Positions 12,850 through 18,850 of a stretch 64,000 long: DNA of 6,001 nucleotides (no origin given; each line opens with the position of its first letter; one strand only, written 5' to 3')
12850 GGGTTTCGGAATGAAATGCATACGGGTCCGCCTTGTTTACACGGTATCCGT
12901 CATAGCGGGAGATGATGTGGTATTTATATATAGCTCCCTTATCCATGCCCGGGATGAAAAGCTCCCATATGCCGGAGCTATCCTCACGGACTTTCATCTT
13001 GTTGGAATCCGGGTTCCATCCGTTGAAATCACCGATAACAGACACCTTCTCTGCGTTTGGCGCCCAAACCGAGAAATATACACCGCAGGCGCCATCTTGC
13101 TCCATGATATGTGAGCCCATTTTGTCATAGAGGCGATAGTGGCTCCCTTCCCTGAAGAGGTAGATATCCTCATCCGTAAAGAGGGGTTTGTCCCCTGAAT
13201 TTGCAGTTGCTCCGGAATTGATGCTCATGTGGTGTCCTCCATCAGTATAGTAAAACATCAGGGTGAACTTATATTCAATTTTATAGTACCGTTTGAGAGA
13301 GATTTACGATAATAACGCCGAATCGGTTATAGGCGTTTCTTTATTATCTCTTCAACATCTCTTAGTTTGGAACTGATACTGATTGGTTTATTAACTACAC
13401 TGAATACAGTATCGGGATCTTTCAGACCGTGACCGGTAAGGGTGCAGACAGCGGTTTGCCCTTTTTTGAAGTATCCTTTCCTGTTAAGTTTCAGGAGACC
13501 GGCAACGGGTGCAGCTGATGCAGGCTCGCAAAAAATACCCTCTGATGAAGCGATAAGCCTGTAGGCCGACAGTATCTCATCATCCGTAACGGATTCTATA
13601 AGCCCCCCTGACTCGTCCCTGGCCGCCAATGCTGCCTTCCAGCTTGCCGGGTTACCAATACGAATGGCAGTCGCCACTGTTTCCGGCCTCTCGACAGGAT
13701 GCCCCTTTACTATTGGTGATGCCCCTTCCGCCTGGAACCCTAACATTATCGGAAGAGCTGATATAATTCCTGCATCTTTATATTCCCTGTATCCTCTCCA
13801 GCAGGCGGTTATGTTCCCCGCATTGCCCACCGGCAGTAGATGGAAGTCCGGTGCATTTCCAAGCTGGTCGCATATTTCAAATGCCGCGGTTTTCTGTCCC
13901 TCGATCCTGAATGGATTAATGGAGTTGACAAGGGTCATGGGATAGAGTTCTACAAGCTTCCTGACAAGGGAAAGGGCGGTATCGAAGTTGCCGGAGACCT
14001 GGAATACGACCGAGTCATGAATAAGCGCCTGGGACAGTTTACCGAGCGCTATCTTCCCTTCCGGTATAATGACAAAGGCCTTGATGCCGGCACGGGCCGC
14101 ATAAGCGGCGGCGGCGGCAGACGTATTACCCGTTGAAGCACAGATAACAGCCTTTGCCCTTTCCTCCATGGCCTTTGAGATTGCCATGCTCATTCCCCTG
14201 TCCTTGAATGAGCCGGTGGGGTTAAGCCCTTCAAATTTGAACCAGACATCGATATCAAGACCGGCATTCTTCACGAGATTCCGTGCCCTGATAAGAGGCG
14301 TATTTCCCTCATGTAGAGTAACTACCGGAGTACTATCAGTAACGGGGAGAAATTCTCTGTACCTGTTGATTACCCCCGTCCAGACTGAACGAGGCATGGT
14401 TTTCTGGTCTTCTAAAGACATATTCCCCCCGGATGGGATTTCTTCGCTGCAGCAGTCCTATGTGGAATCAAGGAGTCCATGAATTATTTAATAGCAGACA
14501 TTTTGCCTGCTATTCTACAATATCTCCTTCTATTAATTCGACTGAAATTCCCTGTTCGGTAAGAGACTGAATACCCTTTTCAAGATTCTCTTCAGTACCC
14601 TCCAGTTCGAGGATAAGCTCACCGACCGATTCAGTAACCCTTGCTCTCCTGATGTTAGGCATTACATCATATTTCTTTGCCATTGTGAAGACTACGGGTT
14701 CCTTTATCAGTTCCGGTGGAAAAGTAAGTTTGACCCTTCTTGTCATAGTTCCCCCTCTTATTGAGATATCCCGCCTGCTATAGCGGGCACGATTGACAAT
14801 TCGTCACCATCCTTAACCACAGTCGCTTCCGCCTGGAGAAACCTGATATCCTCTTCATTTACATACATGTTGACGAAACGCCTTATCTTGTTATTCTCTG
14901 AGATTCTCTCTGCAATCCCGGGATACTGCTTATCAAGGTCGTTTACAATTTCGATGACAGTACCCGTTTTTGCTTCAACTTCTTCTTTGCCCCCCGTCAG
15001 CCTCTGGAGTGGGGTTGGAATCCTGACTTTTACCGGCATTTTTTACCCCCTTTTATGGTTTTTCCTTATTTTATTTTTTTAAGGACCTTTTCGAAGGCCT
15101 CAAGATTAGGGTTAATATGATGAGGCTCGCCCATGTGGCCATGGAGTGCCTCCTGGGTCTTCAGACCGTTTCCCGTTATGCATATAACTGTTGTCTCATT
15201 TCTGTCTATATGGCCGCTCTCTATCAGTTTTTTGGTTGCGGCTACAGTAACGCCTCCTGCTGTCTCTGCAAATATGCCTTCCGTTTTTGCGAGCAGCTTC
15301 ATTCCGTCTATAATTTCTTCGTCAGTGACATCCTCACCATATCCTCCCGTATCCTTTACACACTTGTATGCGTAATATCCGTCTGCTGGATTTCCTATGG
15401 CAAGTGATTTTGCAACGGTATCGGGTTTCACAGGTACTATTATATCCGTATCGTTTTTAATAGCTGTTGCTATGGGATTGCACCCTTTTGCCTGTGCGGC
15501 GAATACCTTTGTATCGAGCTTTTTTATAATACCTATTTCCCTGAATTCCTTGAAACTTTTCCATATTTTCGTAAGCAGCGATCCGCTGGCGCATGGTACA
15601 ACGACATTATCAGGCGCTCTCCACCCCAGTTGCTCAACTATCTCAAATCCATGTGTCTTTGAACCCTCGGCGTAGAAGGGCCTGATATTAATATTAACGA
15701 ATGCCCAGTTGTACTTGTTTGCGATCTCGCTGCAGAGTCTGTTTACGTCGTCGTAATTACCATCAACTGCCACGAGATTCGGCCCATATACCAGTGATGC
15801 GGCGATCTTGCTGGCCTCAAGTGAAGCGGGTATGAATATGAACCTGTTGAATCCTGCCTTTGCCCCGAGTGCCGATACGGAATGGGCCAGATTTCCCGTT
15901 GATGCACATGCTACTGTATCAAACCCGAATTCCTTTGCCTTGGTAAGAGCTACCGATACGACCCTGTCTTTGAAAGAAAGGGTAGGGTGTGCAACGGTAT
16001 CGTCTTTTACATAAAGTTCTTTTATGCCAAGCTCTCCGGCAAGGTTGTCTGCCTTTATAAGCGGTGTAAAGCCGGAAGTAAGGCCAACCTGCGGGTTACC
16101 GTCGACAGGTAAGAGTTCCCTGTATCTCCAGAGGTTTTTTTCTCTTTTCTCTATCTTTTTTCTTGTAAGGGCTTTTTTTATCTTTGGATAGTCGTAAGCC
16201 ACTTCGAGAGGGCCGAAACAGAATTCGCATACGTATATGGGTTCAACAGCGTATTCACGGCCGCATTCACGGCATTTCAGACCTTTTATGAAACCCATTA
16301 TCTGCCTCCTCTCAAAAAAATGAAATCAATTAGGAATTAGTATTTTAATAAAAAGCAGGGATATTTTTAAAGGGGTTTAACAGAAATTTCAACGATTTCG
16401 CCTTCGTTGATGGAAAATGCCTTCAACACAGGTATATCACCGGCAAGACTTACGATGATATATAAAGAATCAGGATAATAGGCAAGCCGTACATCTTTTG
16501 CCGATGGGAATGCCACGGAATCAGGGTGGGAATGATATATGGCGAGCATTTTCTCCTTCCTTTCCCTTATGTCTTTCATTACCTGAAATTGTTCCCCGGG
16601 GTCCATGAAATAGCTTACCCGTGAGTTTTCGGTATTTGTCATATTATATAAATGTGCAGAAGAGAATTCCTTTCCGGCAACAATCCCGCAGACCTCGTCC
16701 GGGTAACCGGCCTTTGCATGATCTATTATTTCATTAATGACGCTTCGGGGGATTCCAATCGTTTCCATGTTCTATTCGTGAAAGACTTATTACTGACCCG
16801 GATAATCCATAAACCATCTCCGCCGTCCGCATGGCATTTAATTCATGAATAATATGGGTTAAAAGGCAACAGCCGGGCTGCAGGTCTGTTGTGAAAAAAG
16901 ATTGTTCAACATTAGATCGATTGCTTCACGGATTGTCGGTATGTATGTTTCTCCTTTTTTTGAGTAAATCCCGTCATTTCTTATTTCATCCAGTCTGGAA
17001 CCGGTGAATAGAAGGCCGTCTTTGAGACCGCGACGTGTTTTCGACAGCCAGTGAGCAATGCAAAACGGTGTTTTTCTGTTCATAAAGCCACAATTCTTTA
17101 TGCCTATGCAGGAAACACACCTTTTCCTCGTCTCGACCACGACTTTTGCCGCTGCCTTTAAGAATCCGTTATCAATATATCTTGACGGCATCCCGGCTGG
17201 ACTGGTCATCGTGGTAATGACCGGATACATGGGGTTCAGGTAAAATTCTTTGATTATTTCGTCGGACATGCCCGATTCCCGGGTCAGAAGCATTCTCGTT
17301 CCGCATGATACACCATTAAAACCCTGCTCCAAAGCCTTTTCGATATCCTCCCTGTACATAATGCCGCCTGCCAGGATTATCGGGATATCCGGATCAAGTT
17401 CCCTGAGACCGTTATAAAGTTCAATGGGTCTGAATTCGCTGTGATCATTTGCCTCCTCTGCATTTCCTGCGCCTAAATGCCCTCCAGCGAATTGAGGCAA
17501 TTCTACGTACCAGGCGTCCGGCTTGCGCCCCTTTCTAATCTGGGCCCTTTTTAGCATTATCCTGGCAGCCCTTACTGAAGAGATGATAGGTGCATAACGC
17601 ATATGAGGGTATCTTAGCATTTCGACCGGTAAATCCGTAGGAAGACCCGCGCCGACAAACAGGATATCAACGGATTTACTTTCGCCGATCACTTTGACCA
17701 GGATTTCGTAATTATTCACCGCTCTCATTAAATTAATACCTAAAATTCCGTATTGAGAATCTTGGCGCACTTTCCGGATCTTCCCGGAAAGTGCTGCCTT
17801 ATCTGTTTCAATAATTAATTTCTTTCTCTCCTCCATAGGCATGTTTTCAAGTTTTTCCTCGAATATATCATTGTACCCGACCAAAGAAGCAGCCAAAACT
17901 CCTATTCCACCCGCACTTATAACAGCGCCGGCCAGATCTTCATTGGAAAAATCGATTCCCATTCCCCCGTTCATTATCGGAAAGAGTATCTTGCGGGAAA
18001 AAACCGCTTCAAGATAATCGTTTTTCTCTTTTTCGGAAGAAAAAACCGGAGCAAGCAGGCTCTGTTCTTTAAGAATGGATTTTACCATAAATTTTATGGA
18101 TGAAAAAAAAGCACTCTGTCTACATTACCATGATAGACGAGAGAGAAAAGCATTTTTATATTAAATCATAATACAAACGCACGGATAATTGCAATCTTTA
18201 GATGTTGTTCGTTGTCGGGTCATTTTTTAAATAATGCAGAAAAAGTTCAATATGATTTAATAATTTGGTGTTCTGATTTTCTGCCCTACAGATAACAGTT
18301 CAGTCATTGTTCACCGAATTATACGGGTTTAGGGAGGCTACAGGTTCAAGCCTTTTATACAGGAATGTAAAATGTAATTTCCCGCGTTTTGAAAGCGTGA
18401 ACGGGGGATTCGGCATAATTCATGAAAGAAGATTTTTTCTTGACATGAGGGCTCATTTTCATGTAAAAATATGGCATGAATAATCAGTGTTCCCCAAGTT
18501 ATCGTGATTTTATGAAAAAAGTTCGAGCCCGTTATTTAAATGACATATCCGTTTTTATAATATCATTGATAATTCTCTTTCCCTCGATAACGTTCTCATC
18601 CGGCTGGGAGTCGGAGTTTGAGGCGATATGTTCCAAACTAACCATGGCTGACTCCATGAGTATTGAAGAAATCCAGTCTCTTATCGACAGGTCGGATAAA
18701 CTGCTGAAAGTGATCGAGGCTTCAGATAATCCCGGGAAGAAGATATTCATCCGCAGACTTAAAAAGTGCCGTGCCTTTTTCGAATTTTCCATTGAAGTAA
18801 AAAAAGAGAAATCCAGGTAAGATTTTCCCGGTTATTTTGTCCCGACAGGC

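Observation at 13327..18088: Protein-thiocarboxylate module next to thrC: candidate sulfur-carrier-dependent homocysteine synthesis from O-phosphohomoserine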

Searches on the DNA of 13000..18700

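Call 72: search_rna_families(source=window, start=13000, end=18700, threshold=evalue, max_evalue=1)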
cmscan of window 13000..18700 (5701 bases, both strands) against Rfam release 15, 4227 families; matches with E-value up to 1: 0.
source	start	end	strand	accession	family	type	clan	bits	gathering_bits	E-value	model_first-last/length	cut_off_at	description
